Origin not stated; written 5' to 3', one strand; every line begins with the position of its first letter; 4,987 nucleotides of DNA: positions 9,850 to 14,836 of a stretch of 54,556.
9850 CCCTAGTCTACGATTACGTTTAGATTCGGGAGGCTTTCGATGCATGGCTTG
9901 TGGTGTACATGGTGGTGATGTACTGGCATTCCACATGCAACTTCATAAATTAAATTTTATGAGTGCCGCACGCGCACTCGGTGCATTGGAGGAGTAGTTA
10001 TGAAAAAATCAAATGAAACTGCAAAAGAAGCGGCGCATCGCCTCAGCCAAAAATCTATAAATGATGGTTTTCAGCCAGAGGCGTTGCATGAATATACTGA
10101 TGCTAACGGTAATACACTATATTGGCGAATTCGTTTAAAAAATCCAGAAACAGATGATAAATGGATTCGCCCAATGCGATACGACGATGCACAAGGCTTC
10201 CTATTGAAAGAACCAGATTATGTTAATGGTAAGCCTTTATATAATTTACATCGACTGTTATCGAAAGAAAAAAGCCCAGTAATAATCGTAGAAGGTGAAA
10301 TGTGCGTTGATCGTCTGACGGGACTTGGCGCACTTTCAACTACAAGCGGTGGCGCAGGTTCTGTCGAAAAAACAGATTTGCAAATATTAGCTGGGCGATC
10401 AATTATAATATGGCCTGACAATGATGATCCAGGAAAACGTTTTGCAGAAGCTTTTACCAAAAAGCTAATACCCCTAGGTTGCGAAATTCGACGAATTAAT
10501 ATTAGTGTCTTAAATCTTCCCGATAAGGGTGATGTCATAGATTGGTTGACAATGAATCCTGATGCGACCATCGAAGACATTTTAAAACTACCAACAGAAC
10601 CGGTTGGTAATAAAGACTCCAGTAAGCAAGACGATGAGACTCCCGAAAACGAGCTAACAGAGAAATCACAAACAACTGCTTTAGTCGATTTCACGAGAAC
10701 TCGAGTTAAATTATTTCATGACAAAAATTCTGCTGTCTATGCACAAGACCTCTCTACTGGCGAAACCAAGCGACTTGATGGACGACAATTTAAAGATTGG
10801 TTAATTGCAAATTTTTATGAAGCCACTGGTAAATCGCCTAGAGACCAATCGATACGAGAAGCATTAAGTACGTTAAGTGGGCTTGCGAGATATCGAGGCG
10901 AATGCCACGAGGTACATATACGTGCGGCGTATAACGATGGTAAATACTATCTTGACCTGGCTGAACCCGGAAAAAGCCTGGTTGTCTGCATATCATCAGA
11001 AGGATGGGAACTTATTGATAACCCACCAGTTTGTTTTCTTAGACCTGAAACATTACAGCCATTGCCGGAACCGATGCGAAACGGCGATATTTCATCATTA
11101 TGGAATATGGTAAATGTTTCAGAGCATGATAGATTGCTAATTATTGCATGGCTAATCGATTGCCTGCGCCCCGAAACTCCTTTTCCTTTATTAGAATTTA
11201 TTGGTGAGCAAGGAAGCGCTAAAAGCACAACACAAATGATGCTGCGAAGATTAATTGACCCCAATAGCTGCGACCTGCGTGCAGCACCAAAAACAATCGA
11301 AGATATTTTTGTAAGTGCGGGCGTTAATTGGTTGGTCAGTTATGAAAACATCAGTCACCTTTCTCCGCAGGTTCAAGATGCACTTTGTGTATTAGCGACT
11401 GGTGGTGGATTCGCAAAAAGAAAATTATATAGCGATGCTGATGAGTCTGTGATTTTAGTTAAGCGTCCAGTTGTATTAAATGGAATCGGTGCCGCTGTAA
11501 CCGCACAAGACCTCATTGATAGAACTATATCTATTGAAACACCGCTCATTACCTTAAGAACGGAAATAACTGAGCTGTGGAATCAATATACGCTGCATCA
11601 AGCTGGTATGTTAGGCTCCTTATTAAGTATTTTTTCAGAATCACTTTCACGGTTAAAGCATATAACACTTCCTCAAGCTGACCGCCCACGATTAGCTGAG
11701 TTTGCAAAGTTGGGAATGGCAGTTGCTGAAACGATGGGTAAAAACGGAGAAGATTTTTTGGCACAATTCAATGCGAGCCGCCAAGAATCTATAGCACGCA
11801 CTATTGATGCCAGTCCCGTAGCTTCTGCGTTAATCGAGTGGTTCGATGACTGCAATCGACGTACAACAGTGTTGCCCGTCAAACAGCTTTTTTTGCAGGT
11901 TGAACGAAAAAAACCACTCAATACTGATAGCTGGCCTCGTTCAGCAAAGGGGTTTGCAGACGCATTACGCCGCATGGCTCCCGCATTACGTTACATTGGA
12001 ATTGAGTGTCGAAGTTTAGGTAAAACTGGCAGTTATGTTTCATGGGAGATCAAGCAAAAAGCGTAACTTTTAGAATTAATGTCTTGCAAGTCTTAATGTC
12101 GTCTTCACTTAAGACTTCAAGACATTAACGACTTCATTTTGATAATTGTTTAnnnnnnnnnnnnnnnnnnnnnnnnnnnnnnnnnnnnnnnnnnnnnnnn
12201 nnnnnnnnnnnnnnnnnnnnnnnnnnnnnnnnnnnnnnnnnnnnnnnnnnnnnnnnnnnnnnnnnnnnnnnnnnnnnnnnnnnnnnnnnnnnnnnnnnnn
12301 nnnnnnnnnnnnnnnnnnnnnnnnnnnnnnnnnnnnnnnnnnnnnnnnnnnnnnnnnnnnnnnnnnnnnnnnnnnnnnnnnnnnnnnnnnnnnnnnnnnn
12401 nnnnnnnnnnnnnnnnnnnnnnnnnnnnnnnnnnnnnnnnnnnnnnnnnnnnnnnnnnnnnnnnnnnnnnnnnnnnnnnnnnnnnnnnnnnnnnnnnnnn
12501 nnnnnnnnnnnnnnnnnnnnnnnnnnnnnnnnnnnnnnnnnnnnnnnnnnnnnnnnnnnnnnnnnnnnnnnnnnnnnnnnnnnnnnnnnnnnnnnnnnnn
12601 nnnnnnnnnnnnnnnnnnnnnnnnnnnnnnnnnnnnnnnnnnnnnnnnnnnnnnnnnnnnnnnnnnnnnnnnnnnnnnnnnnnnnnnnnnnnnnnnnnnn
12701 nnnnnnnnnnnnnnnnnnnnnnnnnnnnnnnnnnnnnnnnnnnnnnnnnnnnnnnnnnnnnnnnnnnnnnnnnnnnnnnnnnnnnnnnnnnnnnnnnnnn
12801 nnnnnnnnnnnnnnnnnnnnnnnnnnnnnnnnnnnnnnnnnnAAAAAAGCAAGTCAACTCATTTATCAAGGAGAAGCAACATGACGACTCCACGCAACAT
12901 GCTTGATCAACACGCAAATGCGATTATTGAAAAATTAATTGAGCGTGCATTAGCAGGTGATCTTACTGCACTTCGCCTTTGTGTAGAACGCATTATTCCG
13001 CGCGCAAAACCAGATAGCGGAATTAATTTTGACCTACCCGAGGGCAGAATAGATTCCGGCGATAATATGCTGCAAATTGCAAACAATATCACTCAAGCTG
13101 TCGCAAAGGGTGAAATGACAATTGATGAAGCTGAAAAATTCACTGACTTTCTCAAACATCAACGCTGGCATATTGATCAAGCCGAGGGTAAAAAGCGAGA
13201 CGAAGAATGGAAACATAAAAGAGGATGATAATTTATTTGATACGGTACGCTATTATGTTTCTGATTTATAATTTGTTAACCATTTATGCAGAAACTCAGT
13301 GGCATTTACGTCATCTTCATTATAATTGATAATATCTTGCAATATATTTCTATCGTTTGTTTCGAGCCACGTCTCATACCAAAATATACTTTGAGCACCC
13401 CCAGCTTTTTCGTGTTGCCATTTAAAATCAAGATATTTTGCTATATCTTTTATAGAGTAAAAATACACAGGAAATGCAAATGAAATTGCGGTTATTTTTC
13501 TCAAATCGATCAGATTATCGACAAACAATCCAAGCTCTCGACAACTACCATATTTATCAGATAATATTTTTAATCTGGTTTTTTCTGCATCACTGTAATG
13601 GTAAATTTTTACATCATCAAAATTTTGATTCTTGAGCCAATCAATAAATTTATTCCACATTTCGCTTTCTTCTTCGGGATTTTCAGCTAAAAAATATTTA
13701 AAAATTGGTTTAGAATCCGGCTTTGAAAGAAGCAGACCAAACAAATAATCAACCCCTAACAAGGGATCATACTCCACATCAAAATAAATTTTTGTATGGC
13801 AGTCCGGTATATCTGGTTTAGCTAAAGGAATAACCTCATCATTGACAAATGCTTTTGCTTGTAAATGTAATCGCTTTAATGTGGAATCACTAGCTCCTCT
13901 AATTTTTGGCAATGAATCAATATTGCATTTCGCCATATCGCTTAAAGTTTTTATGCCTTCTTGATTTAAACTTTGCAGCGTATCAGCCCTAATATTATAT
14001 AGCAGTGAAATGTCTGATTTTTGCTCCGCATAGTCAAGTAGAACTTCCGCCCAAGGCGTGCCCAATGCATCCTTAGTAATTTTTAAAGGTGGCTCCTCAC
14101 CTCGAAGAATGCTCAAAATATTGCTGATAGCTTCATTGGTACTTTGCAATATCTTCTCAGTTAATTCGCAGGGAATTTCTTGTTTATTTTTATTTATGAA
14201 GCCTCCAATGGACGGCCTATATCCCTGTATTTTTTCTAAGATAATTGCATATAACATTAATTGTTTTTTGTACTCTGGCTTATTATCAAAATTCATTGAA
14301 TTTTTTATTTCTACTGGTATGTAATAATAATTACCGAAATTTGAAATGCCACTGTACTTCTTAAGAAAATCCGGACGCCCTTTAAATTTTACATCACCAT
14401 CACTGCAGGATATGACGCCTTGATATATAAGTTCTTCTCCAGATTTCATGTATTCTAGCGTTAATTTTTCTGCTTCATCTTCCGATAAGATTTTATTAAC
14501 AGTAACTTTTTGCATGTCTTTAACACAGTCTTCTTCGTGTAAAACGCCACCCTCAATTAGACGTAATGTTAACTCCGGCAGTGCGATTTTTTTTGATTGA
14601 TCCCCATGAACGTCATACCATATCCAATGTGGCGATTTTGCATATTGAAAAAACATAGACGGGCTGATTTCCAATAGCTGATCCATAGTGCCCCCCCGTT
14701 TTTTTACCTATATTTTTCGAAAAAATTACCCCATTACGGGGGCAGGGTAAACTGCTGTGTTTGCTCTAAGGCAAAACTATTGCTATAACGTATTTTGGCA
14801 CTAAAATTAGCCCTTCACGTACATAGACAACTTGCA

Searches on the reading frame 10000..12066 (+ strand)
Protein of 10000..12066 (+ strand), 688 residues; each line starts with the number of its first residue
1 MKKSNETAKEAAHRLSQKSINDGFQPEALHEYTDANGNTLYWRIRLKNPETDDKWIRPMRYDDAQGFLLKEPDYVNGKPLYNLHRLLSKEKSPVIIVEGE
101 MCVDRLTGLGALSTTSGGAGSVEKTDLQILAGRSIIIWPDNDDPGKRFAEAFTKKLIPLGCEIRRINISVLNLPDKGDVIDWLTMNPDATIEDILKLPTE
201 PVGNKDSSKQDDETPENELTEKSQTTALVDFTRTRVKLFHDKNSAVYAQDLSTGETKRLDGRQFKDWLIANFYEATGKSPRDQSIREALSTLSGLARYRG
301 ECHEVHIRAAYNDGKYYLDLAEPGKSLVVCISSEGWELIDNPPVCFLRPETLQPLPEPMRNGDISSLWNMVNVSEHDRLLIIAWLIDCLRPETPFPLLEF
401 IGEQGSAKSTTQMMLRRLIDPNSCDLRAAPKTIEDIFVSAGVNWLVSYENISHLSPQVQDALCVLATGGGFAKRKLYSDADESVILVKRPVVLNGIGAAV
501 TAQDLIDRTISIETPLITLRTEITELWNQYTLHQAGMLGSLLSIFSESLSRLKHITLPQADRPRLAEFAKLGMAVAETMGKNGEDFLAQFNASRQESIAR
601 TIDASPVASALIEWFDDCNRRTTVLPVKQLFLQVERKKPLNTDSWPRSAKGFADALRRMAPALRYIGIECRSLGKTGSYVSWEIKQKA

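Call 8: search_protein_families(library=pfam, proteins=[window:10000-12066:+], max_evalue=0.01)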
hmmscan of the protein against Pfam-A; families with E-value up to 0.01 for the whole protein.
window:10000-12066:+ (688 aa): 2 families
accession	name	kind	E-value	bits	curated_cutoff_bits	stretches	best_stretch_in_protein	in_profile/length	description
PF19898.4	DUF6371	-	0.0031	17.8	27.7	1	45-140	61-149/150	Domain of unknown function (DUF6371)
PF13155.12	Toprim_2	-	0.0063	17.3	22.1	0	115-169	24-79/88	Toprim-like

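Call 15: search_protein_families(library=padloc, proteins=[window:10000-12066:+], max_evalue=0.01)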
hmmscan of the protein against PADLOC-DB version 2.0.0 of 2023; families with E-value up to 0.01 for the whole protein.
window:10000-12066:+ (688 aa): 1 family
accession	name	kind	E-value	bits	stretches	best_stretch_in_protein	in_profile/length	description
PDLC03800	RTasDnaG-like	-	1.4e-06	25.3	1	78-189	271-363/550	DRT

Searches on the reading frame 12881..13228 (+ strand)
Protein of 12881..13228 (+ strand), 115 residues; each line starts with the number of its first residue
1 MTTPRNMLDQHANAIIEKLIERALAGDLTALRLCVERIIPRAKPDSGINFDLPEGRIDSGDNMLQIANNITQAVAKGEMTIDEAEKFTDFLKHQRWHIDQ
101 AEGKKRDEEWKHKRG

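Call 8: search_protein_families(library=pfam, proteins=[window:12881-13228:+], max_evalue=0.01)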
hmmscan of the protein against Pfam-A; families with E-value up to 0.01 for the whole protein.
window:12881-13228:+ (115 aa): 1 family
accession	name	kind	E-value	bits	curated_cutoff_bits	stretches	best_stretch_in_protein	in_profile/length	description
PF18932.5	DUF5681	-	0.00034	21.5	27.5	1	11-41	45-75/77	Family of unknown function (DUF5681)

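Call 15: search_protein_families(library=padloc, proteins=[window:12881-13228:+], max_evalue=0.01)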
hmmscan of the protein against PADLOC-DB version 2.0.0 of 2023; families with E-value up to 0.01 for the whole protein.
window:12881-13228:+ (115 aa): 0 families

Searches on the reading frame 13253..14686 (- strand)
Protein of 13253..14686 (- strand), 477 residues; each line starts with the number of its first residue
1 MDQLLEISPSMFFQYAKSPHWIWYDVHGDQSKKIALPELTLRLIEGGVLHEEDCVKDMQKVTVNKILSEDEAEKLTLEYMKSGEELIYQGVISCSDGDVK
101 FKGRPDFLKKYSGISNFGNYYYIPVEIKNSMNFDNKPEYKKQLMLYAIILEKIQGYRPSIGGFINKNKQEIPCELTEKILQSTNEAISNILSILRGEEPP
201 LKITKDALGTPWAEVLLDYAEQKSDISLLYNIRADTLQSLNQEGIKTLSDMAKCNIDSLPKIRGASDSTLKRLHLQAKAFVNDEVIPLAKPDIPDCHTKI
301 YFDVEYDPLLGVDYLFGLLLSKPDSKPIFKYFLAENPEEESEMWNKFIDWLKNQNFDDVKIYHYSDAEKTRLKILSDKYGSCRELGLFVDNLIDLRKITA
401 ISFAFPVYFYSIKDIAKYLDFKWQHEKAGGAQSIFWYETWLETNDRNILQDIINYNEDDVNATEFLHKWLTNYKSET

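Call 8: search_protein_families(library=pfam, proteins=[window:13253-14686:-], max_evalue=0.01)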
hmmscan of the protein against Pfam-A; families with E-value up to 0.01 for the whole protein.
window:13253-14686:- (477 aa): 2 families
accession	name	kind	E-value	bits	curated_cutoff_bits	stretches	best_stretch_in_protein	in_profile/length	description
PF13482.12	RNase_H_2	-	3.7e-26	92.5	22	1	300-470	1-164/165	RNase_H superfamily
PF01930.23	Cas_Cas4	-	2.4e-05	24.9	22.7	1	122-204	66-145/160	Domain of unknown function DUF83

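Call 15: search_protein_families(library=padloc, proteins=[window:13253-14686:-], max_evalue=0.01)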
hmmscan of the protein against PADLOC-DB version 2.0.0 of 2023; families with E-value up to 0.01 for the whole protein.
window:13253-14686:- (477 aa): 7 families
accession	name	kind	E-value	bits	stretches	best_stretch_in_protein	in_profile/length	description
PDLC01447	Cas4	-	1e-10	40.3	1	6-201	4-141/161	"CAS-I,CAS-II,CAS-III,CAS-IV,CAS-V,CAS-VI; acquisition_associated"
PDLC00943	Cas4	-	3.6e-10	38.1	1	79-200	45-160/180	CRISPR-associated protein Cas4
PDLC01250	Cas4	-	1.2e-07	30.2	1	7-200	1-151/168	"CAS-I,CAS-II,CAS-III,CAS-IV,CAS-V,CAS-VI; acquisition_associated"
PDLC01611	Cas4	-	2.1e-07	29.4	1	44-204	31-143/158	"CAS-I,CAS-II,CAS-III,CAS-IV,CAS-V,CAS-VI; acquisition_associated"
PDLC00944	Cas4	-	1.4e-05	23.3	1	119-200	78-159/177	Cas4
PDLC01771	Cas4b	-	0.00037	18.7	1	125-205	69-146/162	-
PDLC02034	Cas4d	-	0.0026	15.4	1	121-203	85-166/192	-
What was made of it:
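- On CRISPR-associated PrimPol (CAPP, NF040561): The only Cas-like hit is the Cas4-like domain of the 477-aa gene at 13253-14686 (calls 8, 15)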
